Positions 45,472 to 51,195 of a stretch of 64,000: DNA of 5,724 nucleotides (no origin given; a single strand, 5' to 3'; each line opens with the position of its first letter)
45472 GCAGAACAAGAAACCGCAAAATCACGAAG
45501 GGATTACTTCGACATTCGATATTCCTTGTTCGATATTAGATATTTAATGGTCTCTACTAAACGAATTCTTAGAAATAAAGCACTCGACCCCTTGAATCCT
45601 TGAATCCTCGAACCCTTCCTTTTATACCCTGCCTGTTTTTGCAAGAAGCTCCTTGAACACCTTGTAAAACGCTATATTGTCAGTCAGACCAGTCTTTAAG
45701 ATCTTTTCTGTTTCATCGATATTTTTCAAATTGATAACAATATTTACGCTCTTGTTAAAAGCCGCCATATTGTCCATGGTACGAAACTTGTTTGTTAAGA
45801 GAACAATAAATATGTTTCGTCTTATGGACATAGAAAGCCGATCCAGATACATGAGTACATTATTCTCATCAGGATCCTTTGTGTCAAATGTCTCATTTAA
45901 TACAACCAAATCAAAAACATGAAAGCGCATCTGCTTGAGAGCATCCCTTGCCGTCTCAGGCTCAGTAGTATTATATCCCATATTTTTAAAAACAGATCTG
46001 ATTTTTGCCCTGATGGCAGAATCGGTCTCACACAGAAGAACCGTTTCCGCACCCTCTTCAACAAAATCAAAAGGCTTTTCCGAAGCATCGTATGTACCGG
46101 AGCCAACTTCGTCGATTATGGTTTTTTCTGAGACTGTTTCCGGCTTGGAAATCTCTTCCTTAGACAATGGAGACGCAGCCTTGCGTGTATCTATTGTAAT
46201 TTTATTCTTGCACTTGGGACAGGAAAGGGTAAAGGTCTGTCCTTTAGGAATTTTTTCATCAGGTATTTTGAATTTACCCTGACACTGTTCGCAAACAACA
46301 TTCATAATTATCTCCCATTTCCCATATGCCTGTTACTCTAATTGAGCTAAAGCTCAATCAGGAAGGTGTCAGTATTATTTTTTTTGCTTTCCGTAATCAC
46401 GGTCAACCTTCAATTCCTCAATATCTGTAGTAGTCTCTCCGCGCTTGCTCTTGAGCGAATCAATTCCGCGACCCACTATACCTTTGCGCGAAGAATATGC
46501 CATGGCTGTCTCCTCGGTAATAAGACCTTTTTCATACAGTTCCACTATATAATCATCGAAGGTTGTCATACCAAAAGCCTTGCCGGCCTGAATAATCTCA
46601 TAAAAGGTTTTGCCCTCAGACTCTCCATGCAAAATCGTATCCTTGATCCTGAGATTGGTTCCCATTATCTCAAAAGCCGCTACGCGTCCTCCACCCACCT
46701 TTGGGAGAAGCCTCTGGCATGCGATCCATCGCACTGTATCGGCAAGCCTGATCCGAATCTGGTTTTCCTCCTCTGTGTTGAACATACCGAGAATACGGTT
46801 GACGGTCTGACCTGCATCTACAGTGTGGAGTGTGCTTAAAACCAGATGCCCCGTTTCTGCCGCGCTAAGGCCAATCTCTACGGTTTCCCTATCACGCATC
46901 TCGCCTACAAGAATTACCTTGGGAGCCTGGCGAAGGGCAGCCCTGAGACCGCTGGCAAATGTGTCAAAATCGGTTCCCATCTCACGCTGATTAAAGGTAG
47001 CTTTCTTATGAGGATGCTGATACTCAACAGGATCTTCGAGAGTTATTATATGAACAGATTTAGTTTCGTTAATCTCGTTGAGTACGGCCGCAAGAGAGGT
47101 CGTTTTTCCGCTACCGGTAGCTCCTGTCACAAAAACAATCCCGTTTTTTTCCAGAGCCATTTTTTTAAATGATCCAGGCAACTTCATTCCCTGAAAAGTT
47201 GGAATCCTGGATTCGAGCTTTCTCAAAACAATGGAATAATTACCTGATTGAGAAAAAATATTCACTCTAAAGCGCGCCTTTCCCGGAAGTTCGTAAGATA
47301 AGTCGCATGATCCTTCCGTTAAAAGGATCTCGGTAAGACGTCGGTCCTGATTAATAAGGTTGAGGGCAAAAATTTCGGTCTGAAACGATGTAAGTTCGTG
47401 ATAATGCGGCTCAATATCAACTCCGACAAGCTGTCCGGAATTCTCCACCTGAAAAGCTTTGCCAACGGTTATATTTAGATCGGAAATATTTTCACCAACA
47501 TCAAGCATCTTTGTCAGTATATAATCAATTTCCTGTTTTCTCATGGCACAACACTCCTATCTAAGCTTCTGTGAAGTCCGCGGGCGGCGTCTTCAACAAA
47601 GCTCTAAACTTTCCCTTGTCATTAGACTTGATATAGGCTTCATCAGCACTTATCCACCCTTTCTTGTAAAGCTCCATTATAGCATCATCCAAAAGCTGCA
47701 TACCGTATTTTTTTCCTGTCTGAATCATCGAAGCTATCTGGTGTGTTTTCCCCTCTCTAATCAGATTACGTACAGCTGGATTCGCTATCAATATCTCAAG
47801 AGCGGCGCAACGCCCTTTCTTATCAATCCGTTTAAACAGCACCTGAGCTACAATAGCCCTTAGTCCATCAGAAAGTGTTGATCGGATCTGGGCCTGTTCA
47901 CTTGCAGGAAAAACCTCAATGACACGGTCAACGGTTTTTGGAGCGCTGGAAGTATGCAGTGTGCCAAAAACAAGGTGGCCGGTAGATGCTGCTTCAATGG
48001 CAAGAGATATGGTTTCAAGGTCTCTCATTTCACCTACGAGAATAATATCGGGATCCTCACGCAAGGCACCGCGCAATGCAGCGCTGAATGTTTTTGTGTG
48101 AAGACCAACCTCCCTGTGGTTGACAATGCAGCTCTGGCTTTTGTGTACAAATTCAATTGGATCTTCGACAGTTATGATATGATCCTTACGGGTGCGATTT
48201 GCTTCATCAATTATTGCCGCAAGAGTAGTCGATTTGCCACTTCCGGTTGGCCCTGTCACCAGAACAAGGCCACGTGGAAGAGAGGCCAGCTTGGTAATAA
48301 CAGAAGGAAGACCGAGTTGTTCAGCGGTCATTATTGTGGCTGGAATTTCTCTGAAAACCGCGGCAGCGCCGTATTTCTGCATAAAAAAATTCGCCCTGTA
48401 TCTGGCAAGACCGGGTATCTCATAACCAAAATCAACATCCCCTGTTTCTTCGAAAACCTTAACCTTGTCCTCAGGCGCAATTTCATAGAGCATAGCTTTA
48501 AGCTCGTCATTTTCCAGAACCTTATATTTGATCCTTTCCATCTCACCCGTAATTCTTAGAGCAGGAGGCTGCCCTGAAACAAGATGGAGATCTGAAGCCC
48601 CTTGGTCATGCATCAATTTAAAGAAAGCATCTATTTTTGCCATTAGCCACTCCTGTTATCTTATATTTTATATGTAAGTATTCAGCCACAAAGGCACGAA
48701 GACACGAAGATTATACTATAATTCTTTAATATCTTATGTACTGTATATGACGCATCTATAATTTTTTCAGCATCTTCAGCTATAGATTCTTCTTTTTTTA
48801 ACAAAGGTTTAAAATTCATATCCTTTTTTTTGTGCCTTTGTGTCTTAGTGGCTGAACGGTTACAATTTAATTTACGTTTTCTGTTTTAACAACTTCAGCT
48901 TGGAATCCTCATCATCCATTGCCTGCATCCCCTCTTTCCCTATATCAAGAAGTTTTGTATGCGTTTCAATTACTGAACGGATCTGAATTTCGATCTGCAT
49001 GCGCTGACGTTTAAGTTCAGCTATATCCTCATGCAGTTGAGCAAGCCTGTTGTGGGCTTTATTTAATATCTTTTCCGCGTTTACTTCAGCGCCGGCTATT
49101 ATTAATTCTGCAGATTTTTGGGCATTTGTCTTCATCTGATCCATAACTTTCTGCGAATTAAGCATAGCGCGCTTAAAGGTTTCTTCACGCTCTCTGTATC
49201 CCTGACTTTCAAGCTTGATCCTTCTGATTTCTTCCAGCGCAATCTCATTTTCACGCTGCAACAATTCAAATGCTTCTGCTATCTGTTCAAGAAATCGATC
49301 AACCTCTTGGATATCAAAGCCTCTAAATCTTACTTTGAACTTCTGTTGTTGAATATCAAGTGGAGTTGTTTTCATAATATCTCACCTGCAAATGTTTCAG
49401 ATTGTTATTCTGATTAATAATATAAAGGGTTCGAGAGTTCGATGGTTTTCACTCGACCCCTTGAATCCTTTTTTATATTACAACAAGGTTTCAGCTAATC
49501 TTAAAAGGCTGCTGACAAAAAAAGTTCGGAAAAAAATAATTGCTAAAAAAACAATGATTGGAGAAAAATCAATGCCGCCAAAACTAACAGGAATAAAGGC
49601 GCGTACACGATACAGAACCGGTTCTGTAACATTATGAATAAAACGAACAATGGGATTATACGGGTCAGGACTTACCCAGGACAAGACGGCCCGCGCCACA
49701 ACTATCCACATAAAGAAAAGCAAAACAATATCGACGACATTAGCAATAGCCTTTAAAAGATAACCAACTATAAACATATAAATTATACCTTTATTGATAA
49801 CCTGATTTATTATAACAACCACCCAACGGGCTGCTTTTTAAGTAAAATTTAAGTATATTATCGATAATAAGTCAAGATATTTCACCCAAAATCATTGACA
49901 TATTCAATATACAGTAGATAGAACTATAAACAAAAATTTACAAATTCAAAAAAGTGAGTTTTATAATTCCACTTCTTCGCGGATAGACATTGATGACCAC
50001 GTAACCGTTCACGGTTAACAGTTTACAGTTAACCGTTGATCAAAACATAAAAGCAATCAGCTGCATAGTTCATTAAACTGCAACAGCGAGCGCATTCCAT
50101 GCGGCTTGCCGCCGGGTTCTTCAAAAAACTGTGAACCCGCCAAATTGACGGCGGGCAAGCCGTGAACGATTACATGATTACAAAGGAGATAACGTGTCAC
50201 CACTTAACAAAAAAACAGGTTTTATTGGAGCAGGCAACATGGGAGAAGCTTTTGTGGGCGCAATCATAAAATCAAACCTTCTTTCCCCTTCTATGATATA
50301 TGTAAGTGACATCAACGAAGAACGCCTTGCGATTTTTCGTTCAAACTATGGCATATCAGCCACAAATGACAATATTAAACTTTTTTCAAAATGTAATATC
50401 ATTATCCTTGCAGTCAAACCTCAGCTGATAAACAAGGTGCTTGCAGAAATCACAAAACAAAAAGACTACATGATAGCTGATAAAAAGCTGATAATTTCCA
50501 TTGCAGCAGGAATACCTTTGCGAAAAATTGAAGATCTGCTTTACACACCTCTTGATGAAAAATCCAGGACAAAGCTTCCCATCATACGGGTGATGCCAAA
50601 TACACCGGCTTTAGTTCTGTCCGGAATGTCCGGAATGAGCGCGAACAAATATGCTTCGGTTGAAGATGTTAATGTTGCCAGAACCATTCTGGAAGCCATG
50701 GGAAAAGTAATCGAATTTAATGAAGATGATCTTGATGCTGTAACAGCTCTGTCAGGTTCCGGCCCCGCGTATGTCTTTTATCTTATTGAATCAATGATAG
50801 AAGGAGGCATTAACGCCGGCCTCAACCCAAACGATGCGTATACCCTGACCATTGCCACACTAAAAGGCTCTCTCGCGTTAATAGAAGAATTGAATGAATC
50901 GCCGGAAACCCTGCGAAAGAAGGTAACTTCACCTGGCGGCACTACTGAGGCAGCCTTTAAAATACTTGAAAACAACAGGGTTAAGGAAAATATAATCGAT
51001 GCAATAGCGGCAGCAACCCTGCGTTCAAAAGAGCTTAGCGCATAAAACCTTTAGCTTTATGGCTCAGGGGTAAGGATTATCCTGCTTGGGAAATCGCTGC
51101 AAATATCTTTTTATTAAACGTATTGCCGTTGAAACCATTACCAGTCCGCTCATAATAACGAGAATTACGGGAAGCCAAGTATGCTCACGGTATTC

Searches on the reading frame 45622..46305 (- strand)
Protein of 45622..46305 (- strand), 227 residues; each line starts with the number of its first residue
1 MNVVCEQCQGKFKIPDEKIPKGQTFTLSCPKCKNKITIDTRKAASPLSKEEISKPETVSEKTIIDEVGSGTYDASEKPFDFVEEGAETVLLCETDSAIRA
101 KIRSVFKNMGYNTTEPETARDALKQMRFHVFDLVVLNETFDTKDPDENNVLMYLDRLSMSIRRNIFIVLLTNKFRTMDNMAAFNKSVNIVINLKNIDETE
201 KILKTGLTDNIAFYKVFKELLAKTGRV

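Call 74: search_protein_families(library=pfam, proteins=[window:45622-46305:-], max_evalue=0.00001)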
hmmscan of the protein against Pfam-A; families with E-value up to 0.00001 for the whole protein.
window:45622-46305:- (227 aa): 1 family
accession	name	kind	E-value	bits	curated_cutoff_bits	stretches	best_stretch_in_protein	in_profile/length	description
PF13717.11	Zn_ribbon_4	-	7.2e-09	35.9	30.3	1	1-36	1-35/36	zinc-ribbon domain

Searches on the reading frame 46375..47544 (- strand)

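Call 74: search_protein_families(library=pfam, proteins=[window:46375-47544:-], max_evalue=0.00001)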
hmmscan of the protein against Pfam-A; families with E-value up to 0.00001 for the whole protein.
window:46375-47544:- (389 aa): 1 family
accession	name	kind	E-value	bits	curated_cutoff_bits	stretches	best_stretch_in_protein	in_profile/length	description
PF00437.27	T2SSE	-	2.3e-46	158.6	24.9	1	89-283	91-281/370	Type II/IV secretion system protein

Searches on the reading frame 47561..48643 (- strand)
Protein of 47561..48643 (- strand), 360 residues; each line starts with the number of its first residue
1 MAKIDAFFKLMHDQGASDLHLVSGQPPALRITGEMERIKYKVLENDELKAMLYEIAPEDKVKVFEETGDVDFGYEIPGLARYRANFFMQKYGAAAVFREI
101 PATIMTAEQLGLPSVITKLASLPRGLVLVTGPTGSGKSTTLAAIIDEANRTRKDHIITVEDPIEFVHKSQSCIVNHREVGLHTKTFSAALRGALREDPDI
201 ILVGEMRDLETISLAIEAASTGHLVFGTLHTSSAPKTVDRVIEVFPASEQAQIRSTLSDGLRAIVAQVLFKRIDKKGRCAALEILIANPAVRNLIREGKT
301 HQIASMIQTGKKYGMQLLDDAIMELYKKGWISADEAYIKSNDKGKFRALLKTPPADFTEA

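Call 74: search_protein_families(library=pfam, proteins=[window:47561-48643:-], max_evalue=0.00001)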
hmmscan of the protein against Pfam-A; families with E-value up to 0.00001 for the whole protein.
window:47561-48643:- (360 aa): 1 family
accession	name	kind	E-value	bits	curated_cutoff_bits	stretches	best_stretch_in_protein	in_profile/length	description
PF00437.27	T2SSE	-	3.7e-45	154.6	24.9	1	116-284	134-288/370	Type II/IV secretion system protein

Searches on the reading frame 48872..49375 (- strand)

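Call 74: search_protein_families(library=pfam, proteins=[window:48872-49375:-], max_evalue=0.00001)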
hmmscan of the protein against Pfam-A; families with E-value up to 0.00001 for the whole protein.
window:48872-49375:- (167 aa): 1 family
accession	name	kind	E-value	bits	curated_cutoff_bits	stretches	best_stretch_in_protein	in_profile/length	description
PF05103.18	DivIVA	-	1.7e-34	119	28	1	4-132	2-130/131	DivIVA protein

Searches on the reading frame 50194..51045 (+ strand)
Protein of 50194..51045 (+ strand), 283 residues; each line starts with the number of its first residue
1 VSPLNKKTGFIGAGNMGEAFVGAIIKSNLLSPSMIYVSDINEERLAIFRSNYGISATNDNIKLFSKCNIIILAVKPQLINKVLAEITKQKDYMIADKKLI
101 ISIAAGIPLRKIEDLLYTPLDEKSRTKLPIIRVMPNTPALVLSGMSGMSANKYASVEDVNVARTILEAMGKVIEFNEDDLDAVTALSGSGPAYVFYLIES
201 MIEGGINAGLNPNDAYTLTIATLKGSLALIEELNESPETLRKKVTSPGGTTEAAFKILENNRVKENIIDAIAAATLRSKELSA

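Call 74: search_protein_families(library=pfam, proteins=[window:50194-51045:+], max_evalue=0.00001)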
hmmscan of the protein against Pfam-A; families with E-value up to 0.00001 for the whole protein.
window:50194-51045:+ (283 aa): 2 families
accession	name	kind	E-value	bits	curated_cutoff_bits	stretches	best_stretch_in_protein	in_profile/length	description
PF14748.11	P5CR_dimer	-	3.4e-36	124.2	25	1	177-281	1-105/105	Pyrroline-5-carboxylate reductase dimerisation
PF03807.23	F420_oxidored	-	3.4e-17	63.2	21.6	1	8-106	2-94/94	NADP oxidoreductase coenzyme F420-dependent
